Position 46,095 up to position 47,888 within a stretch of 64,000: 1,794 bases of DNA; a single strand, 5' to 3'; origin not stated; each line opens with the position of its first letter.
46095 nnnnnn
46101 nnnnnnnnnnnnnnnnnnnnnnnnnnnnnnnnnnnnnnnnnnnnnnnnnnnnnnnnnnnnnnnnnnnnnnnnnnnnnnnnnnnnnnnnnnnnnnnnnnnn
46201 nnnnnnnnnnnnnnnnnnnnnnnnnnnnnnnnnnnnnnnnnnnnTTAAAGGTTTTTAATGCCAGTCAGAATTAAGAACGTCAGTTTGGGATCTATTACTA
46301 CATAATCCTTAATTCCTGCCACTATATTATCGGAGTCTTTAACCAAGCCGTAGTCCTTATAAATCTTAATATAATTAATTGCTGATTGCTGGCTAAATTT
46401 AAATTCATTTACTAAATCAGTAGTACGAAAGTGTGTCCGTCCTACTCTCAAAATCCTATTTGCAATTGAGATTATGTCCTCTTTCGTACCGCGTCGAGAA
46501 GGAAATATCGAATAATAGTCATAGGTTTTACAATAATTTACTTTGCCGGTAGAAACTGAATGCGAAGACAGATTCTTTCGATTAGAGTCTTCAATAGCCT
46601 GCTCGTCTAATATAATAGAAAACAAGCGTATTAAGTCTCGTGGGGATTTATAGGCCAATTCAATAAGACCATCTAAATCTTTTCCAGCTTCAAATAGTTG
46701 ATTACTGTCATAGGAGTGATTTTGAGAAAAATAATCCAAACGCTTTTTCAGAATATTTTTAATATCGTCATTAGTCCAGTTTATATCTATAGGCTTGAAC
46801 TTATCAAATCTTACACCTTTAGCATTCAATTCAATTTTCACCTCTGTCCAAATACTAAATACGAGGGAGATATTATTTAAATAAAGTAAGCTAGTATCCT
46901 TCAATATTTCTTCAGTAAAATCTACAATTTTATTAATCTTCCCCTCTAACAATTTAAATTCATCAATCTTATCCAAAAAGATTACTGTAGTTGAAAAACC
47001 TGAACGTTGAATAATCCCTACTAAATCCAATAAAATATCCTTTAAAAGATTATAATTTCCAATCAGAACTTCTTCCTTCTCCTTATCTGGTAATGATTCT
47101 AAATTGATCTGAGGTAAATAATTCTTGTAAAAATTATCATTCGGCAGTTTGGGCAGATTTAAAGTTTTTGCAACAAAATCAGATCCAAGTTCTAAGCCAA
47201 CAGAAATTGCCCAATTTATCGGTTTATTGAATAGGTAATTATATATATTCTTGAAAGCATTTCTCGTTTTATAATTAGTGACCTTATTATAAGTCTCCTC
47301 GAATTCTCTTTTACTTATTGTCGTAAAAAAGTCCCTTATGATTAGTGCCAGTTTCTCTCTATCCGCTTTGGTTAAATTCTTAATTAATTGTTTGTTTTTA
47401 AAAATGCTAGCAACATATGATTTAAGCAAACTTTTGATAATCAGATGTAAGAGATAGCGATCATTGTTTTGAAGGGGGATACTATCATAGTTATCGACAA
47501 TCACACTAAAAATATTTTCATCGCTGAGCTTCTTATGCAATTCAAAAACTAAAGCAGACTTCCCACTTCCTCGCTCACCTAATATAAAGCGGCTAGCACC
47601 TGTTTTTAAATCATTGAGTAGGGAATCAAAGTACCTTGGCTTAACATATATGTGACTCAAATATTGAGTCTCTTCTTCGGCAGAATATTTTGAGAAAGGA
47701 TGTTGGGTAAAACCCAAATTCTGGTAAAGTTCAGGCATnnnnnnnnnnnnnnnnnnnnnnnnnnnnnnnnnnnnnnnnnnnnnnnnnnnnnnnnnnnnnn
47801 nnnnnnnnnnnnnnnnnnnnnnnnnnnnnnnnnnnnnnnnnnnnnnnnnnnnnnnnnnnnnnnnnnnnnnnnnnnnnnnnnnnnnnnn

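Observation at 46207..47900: AT-rich mini-island next to tRNA(CAT) carrying a lone ORC/Cdc6- or STAND-like NTPase with a winged-helix-like tail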

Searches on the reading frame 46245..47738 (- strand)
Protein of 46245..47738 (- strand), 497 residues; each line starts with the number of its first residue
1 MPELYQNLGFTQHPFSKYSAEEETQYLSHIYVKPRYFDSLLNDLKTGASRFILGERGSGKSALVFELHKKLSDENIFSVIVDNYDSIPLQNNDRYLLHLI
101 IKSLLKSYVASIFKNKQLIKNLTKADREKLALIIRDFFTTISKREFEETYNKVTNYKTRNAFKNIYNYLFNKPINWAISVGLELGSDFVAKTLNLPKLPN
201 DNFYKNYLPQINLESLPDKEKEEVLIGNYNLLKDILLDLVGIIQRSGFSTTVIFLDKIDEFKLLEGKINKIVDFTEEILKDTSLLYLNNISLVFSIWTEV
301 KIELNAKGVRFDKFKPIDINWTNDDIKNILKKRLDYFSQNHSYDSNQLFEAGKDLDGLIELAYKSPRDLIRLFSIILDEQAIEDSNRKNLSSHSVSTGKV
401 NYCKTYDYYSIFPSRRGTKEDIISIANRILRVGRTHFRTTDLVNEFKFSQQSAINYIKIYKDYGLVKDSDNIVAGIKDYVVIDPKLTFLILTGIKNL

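Call 4: search_protein_families(library=pfam, proteins=[window:46245-47738:-], max_evalue=10)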
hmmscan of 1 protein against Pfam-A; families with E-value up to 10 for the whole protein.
window:46245-47738:- (497 aa): 10 families
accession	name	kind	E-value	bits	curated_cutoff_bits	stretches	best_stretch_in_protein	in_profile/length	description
PF13173.12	AAA_14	-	5.1e-06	27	27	2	51-104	6-58/129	AAA domain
PF13191.12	AAA_16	-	7.9e-06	26.9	32.6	1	40-261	15-144/167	AAA ATPase domain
PF01637.24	ATPase_2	-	0.00039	20.7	33.2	1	48-143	21-125/225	ATPase domain predominantly from Archaea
PF00005.33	ABC_tran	-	0.016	16.3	25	1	43-157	7-96/137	ABC transporter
PF20720.3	nSTAND3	-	0.016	15.3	27.2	1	31-87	1-57/155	Novel STAND NTPase 3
PF13401.12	AAA_22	-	0.038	14.7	27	1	51-83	9-43/130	AAA domain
PF24883.2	NPHP3_N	-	0.04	14.6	24.8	1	51-143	26-118/164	Nephrocystin 3, N-terminal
PF10236.15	DAP3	-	0.055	13.1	23.1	1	337-379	106-148/311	Mitochondrial ribosomal death-associated protein 3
PF05729.18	NACHT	-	0.13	12.5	26.7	1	51-78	4-31/167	NACHT domain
PF20703.3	nSTAND1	-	0.33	11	27.1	1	37-200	23-175/379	Novel STAND NTPase 1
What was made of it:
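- On ORC/Cdc6 initiator-clade AAA+ ATPases: No ORC/Cdc6 Pfam family appears for the window's protein even at E<=10 (call 4).
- On STAND / Avs (AVAST) defence NTPases: nSTAND3 15.3 bits (cutoff 27.2), NACHT 12.5 (26.7), nSTAND1 11.0 (27.1) (call 4).
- Closest known: Avs/AVAST and other STAND NTPase defence proteins. Different: STAND Pfam models fall below threshold (call 4).
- Pfam gives weak nSTAND3, NACHT and NPHP3_N hits (call 4). All STAND Pfam hits fall below their gathering scores (call 4).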

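Call 5: search_protein_families(library=padloc, proteins=[window:46245-47738:-], max_evalue=10)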
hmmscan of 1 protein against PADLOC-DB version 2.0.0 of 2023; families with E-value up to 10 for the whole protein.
window:46245-47738:- (497 aa): 1 family
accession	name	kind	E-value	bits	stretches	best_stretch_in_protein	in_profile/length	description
PDLC01994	RtcR_PspF1--CARF_AAA_HTH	-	0.047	10.8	1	51-86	185-220/468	-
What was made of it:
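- Closest known: Avs/AVAST and other STAND NTPase defence proteins. Different: PADLOC models give no real hit (call 5).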

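Call 6: search_protein_families(library=ncbifam, proteins=[window:46245-47738:-], max_evalue=10)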
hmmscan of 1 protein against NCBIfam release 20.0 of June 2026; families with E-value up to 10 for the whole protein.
window:46245-47738:- (497 aa): 6 families
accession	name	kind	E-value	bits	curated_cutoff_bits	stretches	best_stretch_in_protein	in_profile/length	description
NF053860.1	DS41_1_antiphage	equivalog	9.5e-127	423.7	370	1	9-484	1-448/448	anti-phage protein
NF047389.1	ATPase_Sll1717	subfamily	2.7e-32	112.5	75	1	15-468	1-417/454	P-loop ATPase, Sll1717 family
TIGR03608.1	L_ocin_972_ABC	subfamily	0.0032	17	254.85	1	36-157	13-126/206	putative bacteriocin export ABC transporter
TIGR02673.1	FtsE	equivalog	0.069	12.8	264.85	1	43-153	24-125/214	cell division ATP-binding protein FtsE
NF041520.1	flexitail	domain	0.083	13.7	40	1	386-441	9-61/107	flexitail domain-containing putative surface protein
NF053610.1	Sso10a_fam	subfamily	0.24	11.5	60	1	423-472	4-53/64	Sso10a family chromatin protein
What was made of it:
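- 46245..47738 (-): DS-41-family anti-phage gene, 497 aa: ORC/Cdc6-like AAA+ ATPase with lid and winged helix. NF053860, 423.7 bits against cutoff 370 (call 6).
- On DS-41 anti-phage protein (NCBIfam NF053860, equivalog): 423.7 bits, E=9.5e-127, profile positions 1-448 of 448, protein residues 9-484 (call 6).
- On P-loop ATPase, Sll1717 family (NCBIfam NF047389, subfamily): 112.5 bits, E=2.7e-32 (call 6).
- It is an equivalog-level match to an anti-phage family (call 6).
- Tried and rejected: NCBIfam release 20 resolved it (call 6).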

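Call 7: search_protein_families(library=phrogs, proteins=[window:46245-47738:-], max_evalue=10)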
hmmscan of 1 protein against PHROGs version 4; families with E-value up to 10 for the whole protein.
window:46245-47738:- (497 aa): 1 family
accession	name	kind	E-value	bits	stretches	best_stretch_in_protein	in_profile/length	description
phrog_6891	-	other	0.0084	16.8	1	37-73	32-68/310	ATPase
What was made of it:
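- Checked: I found no recognisable effector domain (calls 4-7).
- Tried and rejected: PADLOC-DB v2.0.0, PHROGs and Pfam gave only sub-threshold P-loop hits (calls 4, 5, 7).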

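Call 20: search_solved_structures(query=window:46245-47738:-, max_evalue=10)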
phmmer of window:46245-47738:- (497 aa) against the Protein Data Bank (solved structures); distinct sequences matched with E-value up to 10: 5.
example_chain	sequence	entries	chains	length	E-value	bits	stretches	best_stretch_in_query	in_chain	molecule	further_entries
8a8h_A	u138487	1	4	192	0.19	13.8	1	38-82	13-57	APS kinase from Methanothermococcus thermolithotrophicus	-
6vbj_A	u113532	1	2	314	1.2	11.2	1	288-379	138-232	Phosphoenolpyruvate-protein phosphotransferase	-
7z19_I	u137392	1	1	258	1.6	10.7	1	26-74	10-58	Putative phosphonates utilization ATP-binding protein PhnK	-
7z15_I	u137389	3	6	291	2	10.4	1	26-74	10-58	Putative phosphonates utilization ATP-binding protein PhnK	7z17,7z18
7z16_I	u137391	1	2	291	2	10.4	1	26-74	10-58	Putative phosphonates utilization ATP-binding protein PhnK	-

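Call 23: find_homologous_proteins(query=window:46245-47738:-, max_evalue=0.00001)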
Query window:46245-47738:- (497 aa): 174 proteins with E <= 0.00001 among 8000 candidates; the best 120 are listed.
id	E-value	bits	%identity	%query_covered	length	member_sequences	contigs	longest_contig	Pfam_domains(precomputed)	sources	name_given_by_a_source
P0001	0.0e+0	1087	100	100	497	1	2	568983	PF13173.13,PF13191.13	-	-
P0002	1.9e-244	830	74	100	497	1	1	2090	-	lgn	-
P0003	4.6e-234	796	70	100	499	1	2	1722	-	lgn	-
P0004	1.5e-230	784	70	100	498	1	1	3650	-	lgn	-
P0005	3.0e-230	783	69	100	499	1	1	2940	-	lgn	-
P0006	2.7e-229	780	70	100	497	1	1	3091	-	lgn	-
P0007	5.3e-224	763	69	100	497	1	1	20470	-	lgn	-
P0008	4.9e-223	759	68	100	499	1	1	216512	-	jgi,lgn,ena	-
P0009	9.2e-222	755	69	100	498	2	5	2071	PF13173.13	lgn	-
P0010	3.8e-198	677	62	100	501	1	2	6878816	-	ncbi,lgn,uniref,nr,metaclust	ncbi:P-loop ATPase, Sll1717 family [Pseudobacteroides cellulosolvens]|uniref:Uncharacterized protein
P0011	1.7e-189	649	61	99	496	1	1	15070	-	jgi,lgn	jgi:hypothetical protein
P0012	2.7e-189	648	59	100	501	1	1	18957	-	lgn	-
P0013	1.3e-184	633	58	100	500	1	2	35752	-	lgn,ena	-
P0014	1.1e-181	623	58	99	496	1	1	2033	PF24389.2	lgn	-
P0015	1.3e-181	623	58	99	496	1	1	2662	-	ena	-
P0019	3.5e-178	611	58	99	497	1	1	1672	PF24389.2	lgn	-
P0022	1.4e-175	603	55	100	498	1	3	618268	-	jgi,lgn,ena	-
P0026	3.1e-146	506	48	100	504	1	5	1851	PF13173.13,PF20720.4,PF24389.2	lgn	-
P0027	3.2e-146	506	48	100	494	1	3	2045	PF13173.13,PF24389.2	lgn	-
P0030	8.4e-143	495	48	99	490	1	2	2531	PF13173.13,PF24883.3,PF01637.25,PF24389.2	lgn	-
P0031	2.1e-142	493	50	100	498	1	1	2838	PF24389.2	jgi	jgi:hypothetical protein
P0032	4.7e-142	492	49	100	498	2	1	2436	PF13401.13,PF24389.2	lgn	-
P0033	3.8e-138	479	47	99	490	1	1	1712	PF24883.3,PF05729.19,PF24389.2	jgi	jgi:energy-coupling factor transporter ATP-binding protein EcfA2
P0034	4.4e-138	479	48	99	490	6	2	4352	PF24389.2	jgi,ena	-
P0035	1.1e-137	478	47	99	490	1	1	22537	PF24883.3,PF13401.13,PF24389.2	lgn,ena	-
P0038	6.5e-136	472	46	100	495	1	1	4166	PF13173.13,PF24389.2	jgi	jgi:hypothetical protein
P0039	7.8e-136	472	46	99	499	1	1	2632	PF24389.2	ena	-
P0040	1.5e-135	471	46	100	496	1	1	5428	PF24389.2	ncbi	-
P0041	5.2e-134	466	47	99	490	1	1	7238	PF24389.2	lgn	-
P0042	5.5e-134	466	48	99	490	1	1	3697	PF24389.2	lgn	-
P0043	8.5e-133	462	46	99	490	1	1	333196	PF24389.2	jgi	jgi:hypothetical protein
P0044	7.3e-132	459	48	99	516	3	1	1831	PF24389.2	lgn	-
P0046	2.5e-131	457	46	99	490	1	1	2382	PF24389.2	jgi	jgi:hypothetical protein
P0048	8.2e-131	455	45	99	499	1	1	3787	PF24389.2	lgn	-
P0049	1.1e-130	455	46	99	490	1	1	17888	PF24389.2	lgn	-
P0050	1.2e-130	455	44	100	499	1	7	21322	PF24389.2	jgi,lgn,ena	-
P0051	2.8e-130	453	47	99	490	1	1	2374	PF13401.13,PF24389.2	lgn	-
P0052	5.9e-130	452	47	99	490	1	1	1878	PF01325.26,PF24389.2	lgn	-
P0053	9.6e-130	452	46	99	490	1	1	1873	PF24389.2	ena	-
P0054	1.4e-129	451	46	99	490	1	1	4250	PF24389.2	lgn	-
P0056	1.7e-129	451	46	99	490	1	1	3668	PF24389.2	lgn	-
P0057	2.7e-129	450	45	99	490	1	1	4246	PF24389.2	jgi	jgi:hypothetical protein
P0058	5.2e-129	449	45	99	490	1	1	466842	PF24389.2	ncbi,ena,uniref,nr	ncbi:ATP-binding protein [Flavobacterium sp. GSA192]|uniref:ATP-binding protein n=1 Tax=Flavobacteri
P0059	9.0e-129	449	45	99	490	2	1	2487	PF24883.3,PF24389.2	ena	-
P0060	1.1e-128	448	45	99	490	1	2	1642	PF24389.2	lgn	-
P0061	1.5e-128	448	45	99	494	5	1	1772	PF13173.13,PF24883.3,PF24389.2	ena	-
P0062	2.0e-128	447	45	99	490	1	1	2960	PF24389.2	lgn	-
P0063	2.7e-128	447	46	99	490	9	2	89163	PF24389.2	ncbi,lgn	-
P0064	2.8e-128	447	45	100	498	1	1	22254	PF13173.13,PF24389.2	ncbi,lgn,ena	-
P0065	3.5e-128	447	44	100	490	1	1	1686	PF24389.2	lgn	-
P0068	2.1e-127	444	45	99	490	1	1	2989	PF24389.2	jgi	jgi:Cdc6-like AAA superfamily ATPase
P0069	3.6e-127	443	45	99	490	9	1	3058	PF24389.2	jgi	jgi:hypothetical protein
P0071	1.1e-126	442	45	99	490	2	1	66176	PF24389.2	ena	-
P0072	1.9e-126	441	44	100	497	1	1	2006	PF13173.13,PF24389.2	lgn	-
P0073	3.0e-126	440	45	99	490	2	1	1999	PF24389.2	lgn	-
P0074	3.9e-126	440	45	99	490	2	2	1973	PF24389.2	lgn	-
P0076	2.8e-125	437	46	99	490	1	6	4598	PF24389.2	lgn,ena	-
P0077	9.1e-124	432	44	99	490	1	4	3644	PF24389.2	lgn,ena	-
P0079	1.2e-123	432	43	99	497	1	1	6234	PF13173.13,PF24389.2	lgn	-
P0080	1.8e-123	431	42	100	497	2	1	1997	PF13173.13,PF24389.2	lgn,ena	-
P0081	5.9e-123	429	43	94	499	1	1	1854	PF24389.2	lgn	-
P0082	1.8e-122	428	45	100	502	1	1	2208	PF24389.2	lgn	-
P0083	4.6e-122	426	45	100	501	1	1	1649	PF13173.13,PF01637.25,PF24389.2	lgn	-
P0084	5.5e-122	426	43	99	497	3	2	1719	PF13173.13,PF24389.2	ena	-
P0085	9.0e-122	425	44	99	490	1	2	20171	PF13173.13,PF24389.2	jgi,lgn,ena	-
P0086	1.5e-121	425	44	100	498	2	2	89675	PF24389.2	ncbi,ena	-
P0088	1.5e-120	421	44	100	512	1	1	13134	PF24389.2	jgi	jgi:hypothetical protein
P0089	6.2e-120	419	45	99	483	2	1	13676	PF13173.13,PF24389.2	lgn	-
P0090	2.6e-119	417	42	100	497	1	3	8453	PF24389.2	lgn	-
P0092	1.6e-117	411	43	99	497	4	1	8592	PF24389.2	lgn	-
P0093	2.5e-116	407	44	100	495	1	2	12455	PF24883.3,PF24389.2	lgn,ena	-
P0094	2.9e-116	407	43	100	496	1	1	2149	PF24389.2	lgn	-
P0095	1.2e-115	405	42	98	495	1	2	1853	PF24389.2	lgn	-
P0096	3.4e-115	404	41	100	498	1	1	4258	PF24389.2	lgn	-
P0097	5.0e-115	403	43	100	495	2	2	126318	PF24389.2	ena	-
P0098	1.3e-114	402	43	100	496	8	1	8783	PF24389.2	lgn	-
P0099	2.5e-114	401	42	99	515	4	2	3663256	PF24389.2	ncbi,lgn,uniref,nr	ncbi:P-loop ATPase, Sll1717 family [Bacillus safensis]|uniref:P-loop ATPase, Sll1717 family n=1 Tax=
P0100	3.0e-114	401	42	100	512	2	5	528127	PF24389.2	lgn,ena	-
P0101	3.5e-114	400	42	100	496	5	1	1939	PF24389.2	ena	-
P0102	7.7e-113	396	43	94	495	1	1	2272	PF24389.2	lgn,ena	-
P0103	8.5e-112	393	42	100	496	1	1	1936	PF24389.2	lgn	-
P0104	1.5e-111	392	42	100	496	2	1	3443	PF24389.2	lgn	-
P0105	8.2e-110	386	40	100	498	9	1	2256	PF20720.4,PF24389.2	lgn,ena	-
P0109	6.1e-103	363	41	99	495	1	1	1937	PF24389.2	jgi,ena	-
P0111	7.8e-103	363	39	97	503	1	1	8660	PF24389.2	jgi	jgi:hypothetical protein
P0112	1.7e-102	362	37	100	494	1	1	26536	PF24389.2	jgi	jgi:hypothetical protein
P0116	3.1e-101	358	41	98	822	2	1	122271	PF00953.27,PF24389.2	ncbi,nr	ncbi:MAG TPA: MraY family glycosyltransferase [Prolixibacteraceae bacterium]|nr:MraY family glycosyl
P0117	3.9e-101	357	38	98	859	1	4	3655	PF00953.27,PF24389.2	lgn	-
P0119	8.7e-100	353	50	68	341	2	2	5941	PF24389.2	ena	-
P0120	1.1e-99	353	39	98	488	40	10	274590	-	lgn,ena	-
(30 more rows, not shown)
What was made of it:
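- Closest known: DS-41. Different: The window's copy belongs to a subclade whose nearest named members are Clostridia (call 23).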

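Call 26: search_protein_families(library=pfam, proteins=[P0058, P0010, P0099, P0116], max_evalue=0.01)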
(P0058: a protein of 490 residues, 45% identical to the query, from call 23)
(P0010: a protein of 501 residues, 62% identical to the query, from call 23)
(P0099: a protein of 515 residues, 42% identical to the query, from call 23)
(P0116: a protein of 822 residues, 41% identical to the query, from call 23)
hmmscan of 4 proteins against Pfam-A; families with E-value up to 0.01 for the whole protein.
P0058 (490 aa): 8 families
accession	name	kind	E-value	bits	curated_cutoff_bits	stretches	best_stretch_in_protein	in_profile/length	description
PF24389.1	ORC-CDC6-like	-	1.8e-08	34.1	27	1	13-64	1-49/571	ORC-CDC6-like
PF13191.12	AAA_16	-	8.9e-05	23.5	32.6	1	49-96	26-66/167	AAA ATPase domain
PF13401.12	AAA_22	-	0.0001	23.1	27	1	46-106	4-60/130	AAA domain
PF24883.2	NPHP3_N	-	0.00027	21.6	24.8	0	48-145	23-120/164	Nephrocystin 3, N-terminal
PF13173.12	AAA_14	-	0.00064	20.2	27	1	51-99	6-52/129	AAA domain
PF20720.3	nSTAND3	-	0.0013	18.9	27.2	1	31-134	1-108/155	Novel STAND NTPase 3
PF01325.25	Fe_dep_repress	-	0.0069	17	26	0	415-458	5-47/60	Iron dependent repressor, N-terminal DNA binding domain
PF10923.14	BrxC_BrxD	-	0.0098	15.3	22.2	0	46-76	48-78/414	BREX system ATP-binding protein BrxC/D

P0010 (501 aa): 3 families
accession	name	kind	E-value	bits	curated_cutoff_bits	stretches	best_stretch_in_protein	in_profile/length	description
PF13191.12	AAA_16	-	0.00034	21.6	32.6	1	48-82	25-58/167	AAA ATPase domain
PF13173.12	AAA_14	-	0.0004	20.8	27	0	51-105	6-58/129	AAA domain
PF13401.12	AAA_22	-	0.0066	17.2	27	0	51-82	9-42/130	AAA domain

P0099 (515 aa): 6 families
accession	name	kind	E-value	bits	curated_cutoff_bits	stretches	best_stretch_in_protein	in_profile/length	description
PF24389.1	ORC-CDC6-like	-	1.1e-05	24.9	27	1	13-64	1-49/571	ORC-CDC6-like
PF13191.12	AAA_16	-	0.0011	20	32.6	1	42-94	17-64/167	AAA ATPase domain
PF24883.2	NPHP3_N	-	0.0014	19.3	24.8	1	30-144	6-119/164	Nephrocystin 3, N-terminal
PF13173.12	AAA_14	-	0.0014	19.1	27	1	50-103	5-56/129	AAA domain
PF13401.12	AAA_22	-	0.0039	18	27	0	51-105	9-59/130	AAA domain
PF18787.7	CRM1_repeat_3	-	0.0098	16.3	27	0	90-109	26-45/51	CRM1 / Exportin repeat 3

P0116 (822 aa): 4 families
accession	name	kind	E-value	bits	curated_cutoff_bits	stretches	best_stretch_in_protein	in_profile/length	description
PF00953.26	Glycos_transf_4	-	5e-29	101.8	27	1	48-204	3-159/160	Glycosyl transferase family 4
PF24389.1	ORC-CDC6-like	-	7.5e-06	25.4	27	1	338-389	1-49/571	ORC-CDC6-like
PF01637.24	ATPase_2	-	0.0064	16.8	33.2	1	371-469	19-108/225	ATPase domain predominantly from Archaea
PF13173.12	AAA_14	-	0.0079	16.6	27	1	376-423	6-56/129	AAA domain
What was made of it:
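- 46266..46475 (-): C-terminal winged-helix domain (residues 422-491): three helices and a beta-hairpin wing. Weak Sso10a and Fe_dep_repress hits (calls 6, 26).
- On ORC/Cdc6 initiator-clade AAA+ ATPases: PF24389 matches homologs weakly, over only 49 of 571 positions (call 26).
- Closest known: Archaeal Orc1/Cdc6 replication initiators. Different: In homologs it matches only the first 49 of 571 profile positions (calls 4, 26).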

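Call 32: find_encoding_contigs(protein=window:46245-47738:-, flank=8000, max_places=10)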
Protein window:46245-47738:- (497 aa): 2 contigs read that carry it; 2 places shown.
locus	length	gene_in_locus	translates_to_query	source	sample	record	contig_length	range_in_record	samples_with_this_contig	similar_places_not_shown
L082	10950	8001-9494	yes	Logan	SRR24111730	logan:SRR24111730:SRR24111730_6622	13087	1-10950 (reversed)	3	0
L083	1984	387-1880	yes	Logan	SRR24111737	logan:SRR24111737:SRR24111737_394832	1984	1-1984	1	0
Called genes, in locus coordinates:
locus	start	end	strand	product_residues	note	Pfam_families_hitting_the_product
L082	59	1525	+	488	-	PF04244:DPRP, PF03441:FAD_binding_7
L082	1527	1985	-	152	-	-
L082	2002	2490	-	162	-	-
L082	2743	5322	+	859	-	PF13620:CarboxypepD_reg, PF13715:CarbopepD_reg_2, PF07715:Plug, PF00593:TonB_dep_Rec_b-barrel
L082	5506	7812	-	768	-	PF00912:Transgly, PF00905:Transpeptidase, PF06832:BiPBP_C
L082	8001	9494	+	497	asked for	PF13191:AAA_16 (faint), PF13173:AAA_14 (faint)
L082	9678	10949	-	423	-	?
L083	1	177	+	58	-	?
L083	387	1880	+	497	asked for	PF13191:AAA_16 (faint), PF13173:AAA_14 (faint)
